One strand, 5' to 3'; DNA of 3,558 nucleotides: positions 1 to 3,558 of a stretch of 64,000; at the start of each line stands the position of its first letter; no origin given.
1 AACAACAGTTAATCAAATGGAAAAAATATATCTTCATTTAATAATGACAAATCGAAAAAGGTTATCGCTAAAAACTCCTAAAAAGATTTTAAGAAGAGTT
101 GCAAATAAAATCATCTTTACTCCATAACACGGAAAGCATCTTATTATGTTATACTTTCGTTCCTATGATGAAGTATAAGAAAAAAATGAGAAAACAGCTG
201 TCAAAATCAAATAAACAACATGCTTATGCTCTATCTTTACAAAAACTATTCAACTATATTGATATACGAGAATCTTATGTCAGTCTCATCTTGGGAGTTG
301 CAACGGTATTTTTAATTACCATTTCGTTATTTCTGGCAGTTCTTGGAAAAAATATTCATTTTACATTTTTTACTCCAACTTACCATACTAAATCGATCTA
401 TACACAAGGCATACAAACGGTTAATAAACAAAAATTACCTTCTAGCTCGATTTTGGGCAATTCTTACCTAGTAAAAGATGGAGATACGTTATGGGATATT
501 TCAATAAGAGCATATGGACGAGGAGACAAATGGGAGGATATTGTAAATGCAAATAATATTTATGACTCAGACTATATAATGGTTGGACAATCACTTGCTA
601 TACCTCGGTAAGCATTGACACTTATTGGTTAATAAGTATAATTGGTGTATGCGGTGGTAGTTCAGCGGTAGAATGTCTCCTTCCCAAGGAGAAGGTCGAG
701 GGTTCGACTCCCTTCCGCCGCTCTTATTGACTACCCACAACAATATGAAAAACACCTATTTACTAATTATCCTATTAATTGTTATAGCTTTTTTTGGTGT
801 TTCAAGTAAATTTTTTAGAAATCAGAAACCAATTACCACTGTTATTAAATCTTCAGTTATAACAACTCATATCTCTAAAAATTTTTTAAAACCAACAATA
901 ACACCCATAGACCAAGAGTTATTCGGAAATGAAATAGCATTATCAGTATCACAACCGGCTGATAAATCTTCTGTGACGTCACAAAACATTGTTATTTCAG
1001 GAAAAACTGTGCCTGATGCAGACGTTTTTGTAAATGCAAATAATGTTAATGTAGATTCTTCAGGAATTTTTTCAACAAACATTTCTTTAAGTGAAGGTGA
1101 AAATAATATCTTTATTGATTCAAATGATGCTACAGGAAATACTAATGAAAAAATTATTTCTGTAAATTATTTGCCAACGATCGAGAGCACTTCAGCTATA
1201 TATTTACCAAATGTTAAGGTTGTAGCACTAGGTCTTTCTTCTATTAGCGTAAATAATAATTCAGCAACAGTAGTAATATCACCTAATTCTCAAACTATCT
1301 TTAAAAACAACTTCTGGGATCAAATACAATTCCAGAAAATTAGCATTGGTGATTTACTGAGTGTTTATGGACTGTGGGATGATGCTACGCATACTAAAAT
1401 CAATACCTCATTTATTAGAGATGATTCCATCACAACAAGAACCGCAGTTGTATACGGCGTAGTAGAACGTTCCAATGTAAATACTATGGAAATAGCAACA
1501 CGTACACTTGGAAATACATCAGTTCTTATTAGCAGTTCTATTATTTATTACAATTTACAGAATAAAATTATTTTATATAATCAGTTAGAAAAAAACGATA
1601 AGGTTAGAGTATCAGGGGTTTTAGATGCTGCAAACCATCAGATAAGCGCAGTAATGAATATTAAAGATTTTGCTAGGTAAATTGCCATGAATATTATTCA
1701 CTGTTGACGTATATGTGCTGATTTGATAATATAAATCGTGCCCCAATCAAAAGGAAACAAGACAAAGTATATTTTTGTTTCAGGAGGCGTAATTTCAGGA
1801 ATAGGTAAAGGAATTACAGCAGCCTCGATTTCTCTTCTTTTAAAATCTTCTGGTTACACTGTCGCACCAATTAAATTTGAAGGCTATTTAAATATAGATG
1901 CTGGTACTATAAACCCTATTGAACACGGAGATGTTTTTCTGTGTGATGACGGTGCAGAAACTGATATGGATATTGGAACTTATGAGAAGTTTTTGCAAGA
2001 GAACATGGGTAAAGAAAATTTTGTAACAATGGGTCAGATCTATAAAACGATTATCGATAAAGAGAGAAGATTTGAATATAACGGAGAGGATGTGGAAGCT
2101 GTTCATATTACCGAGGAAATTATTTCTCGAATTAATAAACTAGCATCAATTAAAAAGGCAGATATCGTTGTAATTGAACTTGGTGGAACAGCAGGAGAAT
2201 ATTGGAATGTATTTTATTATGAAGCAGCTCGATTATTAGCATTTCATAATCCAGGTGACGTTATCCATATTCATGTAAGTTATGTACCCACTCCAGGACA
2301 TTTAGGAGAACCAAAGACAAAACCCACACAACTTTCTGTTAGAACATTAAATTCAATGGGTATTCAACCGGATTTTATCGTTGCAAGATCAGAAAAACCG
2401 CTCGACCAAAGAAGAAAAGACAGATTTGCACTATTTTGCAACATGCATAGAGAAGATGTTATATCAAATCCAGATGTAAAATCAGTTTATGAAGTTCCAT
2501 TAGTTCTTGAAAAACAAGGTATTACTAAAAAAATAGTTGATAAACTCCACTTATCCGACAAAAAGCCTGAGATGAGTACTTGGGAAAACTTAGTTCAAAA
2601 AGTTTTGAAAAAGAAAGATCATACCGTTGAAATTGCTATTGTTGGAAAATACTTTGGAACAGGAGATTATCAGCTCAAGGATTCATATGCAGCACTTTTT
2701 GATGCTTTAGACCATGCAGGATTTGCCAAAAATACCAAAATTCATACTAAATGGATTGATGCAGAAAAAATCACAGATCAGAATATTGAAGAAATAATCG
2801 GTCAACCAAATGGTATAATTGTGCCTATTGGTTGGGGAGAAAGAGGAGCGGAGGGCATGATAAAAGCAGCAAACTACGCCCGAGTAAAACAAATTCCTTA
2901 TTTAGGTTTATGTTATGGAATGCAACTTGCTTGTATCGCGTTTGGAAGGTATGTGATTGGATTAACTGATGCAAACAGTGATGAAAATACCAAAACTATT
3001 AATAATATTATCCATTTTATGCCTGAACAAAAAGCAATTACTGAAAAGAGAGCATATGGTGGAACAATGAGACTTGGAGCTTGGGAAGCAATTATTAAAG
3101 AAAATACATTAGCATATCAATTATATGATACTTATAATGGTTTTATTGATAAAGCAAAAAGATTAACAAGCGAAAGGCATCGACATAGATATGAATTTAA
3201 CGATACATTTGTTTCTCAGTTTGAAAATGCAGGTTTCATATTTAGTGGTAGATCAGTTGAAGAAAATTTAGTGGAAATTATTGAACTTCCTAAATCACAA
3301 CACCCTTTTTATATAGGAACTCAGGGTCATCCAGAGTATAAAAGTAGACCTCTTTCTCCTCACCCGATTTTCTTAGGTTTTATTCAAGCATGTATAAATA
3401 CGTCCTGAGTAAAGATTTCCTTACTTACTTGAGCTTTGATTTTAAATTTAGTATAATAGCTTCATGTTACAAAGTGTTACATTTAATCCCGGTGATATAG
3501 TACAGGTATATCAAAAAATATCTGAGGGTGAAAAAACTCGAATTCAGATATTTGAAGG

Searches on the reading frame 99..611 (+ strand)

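Call 72: search_protein_families(library=pfam, max_evalue=0.001, proteins=[window:99-611:+])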
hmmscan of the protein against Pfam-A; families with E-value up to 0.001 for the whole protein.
window:99-611:+ (170 aa): 1 family
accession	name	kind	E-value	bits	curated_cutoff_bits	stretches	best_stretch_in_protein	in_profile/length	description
PF01476.26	LysM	-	1.5e-09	38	20.9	1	123-169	1-43/43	LysM domain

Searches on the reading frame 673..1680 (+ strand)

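Call 72: search_protein_families(library=pfam, max_evalue=0.001, proteins=[window:673-1680:+])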
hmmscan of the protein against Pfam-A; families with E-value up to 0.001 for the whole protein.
window:673-1680:+ (335 aa): 1 family
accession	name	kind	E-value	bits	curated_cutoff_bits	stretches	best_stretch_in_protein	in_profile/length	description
PF09136.16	Glucodextran_B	-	1.1e-11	44.9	27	1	90-165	3-80/83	Glucodextranase, domain B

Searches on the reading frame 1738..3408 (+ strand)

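Call 72: search_protein_families(library=pfam, max_evalue=0.001, proteins=[window:1738-3408:+])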
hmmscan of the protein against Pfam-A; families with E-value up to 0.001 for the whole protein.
window:1738-3408:+ (556 aa): 2 families
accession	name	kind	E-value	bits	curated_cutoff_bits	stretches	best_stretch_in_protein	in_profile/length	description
PF06418.20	CTP_synth_N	-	7.8e-97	324.2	26.1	1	10-272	1-265/265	CTP synthase N-terminus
PF00117.34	GATase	-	3e-28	99.2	22.8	1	313-550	2-189/190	Glutamine amidotransferase class-I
